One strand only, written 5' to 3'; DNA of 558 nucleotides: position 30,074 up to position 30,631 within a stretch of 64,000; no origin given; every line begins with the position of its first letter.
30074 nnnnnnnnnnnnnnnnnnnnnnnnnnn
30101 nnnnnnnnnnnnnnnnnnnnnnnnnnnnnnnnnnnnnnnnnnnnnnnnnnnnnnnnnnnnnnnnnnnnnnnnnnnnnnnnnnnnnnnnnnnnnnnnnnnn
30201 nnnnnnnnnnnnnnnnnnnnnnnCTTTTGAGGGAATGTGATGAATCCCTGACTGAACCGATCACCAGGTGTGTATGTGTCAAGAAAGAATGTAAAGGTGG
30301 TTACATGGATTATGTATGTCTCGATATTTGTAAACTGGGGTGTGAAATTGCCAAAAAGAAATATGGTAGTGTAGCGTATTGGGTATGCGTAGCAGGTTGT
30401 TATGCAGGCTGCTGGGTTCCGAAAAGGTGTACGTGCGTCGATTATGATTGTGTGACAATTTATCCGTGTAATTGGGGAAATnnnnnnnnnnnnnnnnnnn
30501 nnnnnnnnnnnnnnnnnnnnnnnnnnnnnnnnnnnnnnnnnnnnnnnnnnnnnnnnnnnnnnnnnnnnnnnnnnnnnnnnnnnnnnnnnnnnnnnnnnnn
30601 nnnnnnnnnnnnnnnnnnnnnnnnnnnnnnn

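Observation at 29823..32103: Hairpin-bounded, AT-richer three-gene islet encoding only exported proteins (14-Cys protein, beta-helix protein, rhodanese)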

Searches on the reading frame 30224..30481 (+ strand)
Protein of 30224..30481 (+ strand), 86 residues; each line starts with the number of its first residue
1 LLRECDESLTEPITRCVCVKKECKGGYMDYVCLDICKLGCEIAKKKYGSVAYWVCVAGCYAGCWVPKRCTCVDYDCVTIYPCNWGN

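Call 46: find_homologous_proteins(query=A4, max_evalue=0.01)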
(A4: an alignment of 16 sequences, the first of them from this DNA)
Query A4 (16 sequences) (86 aa, profile of the alignment): 7 proteins with E <= 0.01 among 45 candidates.
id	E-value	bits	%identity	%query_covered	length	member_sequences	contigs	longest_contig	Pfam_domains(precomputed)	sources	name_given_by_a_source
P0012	1.2e-23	101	34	100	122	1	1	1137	-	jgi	-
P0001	6.4e-22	95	97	100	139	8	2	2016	-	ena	-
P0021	1.3e-21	95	49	99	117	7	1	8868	-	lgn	-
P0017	1.8e-21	94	44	98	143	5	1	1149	-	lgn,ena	-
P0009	2.4e-21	94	40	100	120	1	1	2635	-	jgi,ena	-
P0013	3.0e-20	90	41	93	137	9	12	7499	-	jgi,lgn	jgi:hypothetical protein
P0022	6.4e-20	89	48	99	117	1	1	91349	-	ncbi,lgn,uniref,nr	ncbi:hypothetical protein [Thermosipho globiformans]|uniref:hypothetical protein n=1 Tax=Thermosipho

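Call 52: find_related_loci(query=A5, collection=genome_contigs, flank=8000)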
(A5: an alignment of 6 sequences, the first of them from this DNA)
Query A5 (86 aa) in genome_contigs; peptide patterns used: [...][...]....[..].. (x = any residue, [..] = any of these).
10 stretches matched a pattern; 3 encode a relative of the query (tblastn E <= 1e-3); 3 distinct loci.
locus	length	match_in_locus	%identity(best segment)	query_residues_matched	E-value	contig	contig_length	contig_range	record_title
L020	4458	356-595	49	1-83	2e-20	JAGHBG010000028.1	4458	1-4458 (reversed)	MAG: Thermotogaceae bacterium isolate AUK250 PB_MBMC_204_c_000000000047, whole genome shotgun sequence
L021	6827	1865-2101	44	1-82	7e-20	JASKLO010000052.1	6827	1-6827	MAG: Thermosipho sp. (in: thermotogales) isolate DJKA76_ANT21_bin.24 scaffold_1685, whole genome shotgun sequence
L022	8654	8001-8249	36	1-86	1e-13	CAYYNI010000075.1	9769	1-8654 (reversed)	MAG TPA_asm: uncultured Thermotogaceae bacterium isolate binchicken_co271_59 genome assembly, contig: NODE_11833_length_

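Call 56: find_encoding_contigs(protein=P0022, flank=6000, max_places=1)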
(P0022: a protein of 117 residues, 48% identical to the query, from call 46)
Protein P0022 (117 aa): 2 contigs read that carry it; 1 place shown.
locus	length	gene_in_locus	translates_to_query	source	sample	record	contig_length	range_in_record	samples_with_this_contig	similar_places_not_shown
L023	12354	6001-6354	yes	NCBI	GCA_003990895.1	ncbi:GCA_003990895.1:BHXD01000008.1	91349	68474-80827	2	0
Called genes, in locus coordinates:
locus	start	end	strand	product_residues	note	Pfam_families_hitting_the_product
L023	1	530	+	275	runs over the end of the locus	PF00056:Ldh_1_N, PF02866:Ldh_1_C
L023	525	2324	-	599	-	PF02838:Glyco_hydro_20b, PF00728:Glyco_hydro_20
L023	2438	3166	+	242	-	PF23023:Anti-Pycsar_Apyc1 (weak), PF00753:Lactamase_B, PF12706:Lactamase_B_2 (weak)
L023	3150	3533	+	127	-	PF03551:PadR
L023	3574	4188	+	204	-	PF01569:PAP2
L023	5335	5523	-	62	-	-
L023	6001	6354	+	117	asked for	-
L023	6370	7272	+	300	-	PF22842:Pel9A-like_beta_helix (weak)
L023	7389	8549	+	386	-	PF00083:Sugar_tr (faint), PF07690:MFS_1, PF12832:MFS_1_like (weak), PF07690:MFS_1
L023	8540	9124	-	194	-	PF12804:NTP_transf_3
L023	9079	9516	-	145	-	PF01035:DNA_binding_1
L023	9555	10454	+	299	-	PF02129:Peptidase_S15 (faint), PF02230:Abhydrolase_2 (faint), PF03959:FSH1 (weak), PF20434:BD-FAE, PF00561:Abhydrolase_1 (faint), PF07859:Abhydrolase_3, PF00326:Peptidase_S9, PF01738:DLH, +1 more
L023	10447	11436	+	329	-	-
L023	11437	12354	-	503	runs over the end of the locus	PF00990:GGDEF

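Call 59: find_related_loci(query=A5, collection=metagenome_contigs, flank=6000)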
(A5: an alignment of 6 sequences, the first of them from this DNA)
Query A5 (86 aa) in metagenome_contigs; peptide patterns used: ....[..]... (x = any residue, [..] = any of these).
30 stretches matched a pattern; 8 encode a relative of the query (tblastn E <= 1e-3); 8 distinct loci.
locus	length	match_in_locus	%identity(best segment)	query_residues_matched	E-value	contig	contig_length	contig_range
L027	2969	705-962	95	1-86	2e-53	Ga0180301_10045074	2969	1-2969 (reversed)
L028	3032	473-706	49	3-83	4e-21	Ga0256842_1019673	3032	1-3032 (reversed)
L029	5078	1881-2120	49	1-83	3e-20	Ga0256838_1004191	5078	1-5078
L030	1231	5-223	46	4-84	3e-14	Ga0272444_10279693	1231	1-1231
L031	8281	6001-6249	36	1-86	2e-13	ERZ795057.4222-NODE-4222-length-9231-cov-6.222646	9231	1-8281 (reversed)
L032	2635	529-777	40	1-86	7e-10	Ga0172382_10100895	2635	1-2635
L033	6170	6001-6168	47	4-65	1e-8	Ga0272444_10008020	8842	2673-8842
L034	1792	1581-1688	42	5-40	3e-5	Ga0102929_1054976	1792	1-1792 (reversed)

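Call 60: find_related_loci(query=A5, collection=viral_contigs, flank=6000)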
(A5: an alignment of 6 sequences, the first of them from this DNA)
Query A5 (86 aa) in viral_contigs; peptide patterns used: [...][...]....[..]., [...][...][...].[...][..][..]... (x = any residue, [..] = any of these).
14 stretches matched a pattern, but none encodes a relative of the query by tblastn (E <= 1e-3).

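Call 71: search_protein_families(library=pfam, proteins=[L033:3463-4101:+, L022:6715-7869:+, L028:1583-2773:+], max_evalue=0.1)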
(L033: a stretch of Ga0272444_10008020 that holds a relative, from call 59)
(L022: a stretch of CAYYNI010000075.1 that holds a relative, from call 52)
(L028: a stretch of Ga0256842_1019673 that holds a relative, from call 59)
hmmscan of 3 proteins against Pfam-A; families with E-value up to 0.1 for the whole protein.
L033:3463-4101:+ (213 aa): 0 families

L022:6715-7869:+ (385 aa): 1 family
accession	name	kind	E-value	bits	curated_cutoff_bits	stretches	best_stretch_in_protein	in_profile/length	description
PF04379.20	DUF525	-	0.0083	16.8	27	0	98-160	8-70/87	ApaG domain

L028:1583-2773:+ (397 aa): 4 families
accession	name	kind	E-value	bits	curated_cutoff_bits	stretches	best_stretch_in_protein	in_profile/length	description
PF13418.12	Kelch_4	-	0.0011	19.3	21.6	0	335-353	31-49/49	Galactose oxidase, central domain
PF13964.12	Kelch_6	-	0.0035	17.7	25.3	0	332-352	27-47/50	Kelch motif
PF16248.10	DUF4905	-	0.015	15.6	29.6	1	272-343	3-79/83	Domain of unknown function (DUF4905)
PF01344.31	Kelch_1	-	0.018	15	20.1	0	142-157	5-20/46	Kelch motif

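Call 75: search_solved_structures(query=A4, max_evalue=10)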
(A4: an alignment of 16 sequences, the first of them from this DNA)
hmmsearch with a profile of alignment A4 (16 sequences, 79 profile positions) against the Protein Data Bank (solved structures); distinct sequences matched with E-value up to 10: 1.
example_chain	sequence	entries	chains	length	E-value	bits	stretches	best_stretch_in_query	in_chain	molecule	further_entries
2nb2_A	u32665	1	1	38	0.0012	22.4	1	28-60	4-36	nigellin-1.1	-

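Call 87: search_protein_families(library=ncbifam, proteins=[L022:6715-7869:+], max_evalue=0.01)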
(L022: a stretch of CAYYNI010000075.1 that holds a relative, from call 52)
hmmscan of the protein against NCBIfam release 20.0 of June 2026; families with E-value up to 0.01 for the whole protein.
L022:6715-7869:+ (385 aa): 0 families

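Call 106: search_dna_similar(query=window:30224-30481:+, collection=plasmids, mode=protein, max_evalue=0.001, max_rows=5)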
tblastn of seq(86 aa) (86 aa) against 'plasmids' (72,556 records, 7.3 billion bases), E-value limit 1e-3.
No match.

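Call 107: search_dna_similar(query=window:30224-30481:+, collection=phages, mode=protein, max_evalue=0.001, max_rows=5)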
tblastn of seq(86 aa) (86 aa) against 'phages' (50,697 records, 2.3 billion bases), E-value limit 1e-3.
No match.

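Call 108: search_protein_families(library=ncbifam, proteins=[L033:1607-1888:+, L033:1893-3197:+, L033:3463-4101:+, L033:4023-4787:+], max_evalue=0.00001)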
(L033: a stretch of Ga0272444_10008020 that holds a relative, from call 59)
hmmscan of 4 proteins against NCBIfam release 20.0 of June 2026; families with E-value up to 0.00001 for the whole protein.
L033:1607-1888:+ (94 aa): 7 families
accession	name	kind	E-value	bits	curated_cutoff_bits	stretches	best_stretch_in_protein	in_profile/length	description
NF033788.1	HTH_metalloreg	subfamily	7.1e-20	70.6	55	1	10-81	4-76/77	metalloregulator ArsR/SmtB family transcription factor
NF047906.1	CdPbTransRegCmtR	equivalog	1.3e-13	50.8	150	1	7-89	11-93/104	Cd(II)/Pb(II)-sensing metalloregulatory transcriptional regulator CmtR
NF041413.1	ArsR_Rv2640c_fam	equivalog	4.1e-11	43.3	155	1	8-87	33-114/118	Rv2640c family ArsR-like transcriptional regulator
NF033789.1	repress_SdpR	subfamily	1.9e-09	37.3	100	1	12-83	3-74/79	autorepressor SdpR family transcription factor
NF040642.1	sulf_sens_BigR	equivalog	1.9e-08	34.3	155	1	11-77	14-80/95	sulfite-sensing transcriptional repressor BigR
NF045707.1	Dbac_1936_reg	equivalog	1.9e-08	34.2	115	1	7-89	7-89/99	ArsR/SmtB-type metalloregulator TsoR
NF007528.0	PRK10141.1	subfamily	7.1e-07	29.1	97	1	5-74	5-74/117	metalloregulator ArsR/SmtB family transcription factor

L033:1893-3197:+ (435 aa): 2 families
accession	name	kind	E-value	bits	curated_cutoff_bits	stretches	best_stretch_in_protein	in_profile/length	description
NF033936.1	CuZnOut_SO0444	equivalog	1.3e-34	119.9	300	1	54-433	15-312/351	SO_0444 family Cu/Zn efflux transporter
NF040736.1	efflux_SaoE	equivalog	1.1e-32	113.7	325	2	51-175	22-144/352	efflux transporter SaoE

L033:3463-4101:+ (213 aa): 1 family
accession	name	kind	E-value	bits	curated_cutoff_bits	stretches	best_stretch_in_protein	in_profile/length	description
NF040494.1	nitrored_ArsF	subfamily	1.3e-23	83.3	60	1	106-206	1-104/106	nitrophenyl compound nitroreductase subunit ArsF family protein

L033:4023-4787:+ (255 aa): 1 family
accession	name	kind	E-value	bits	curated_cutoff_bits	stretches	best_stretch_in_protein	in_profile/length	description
NF040495.1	tranport_ArsG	equivalog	4e-85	284.8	200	1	31-249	4-223/225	aromatic aminobenezylarsenical efflux permease ArsG family transporter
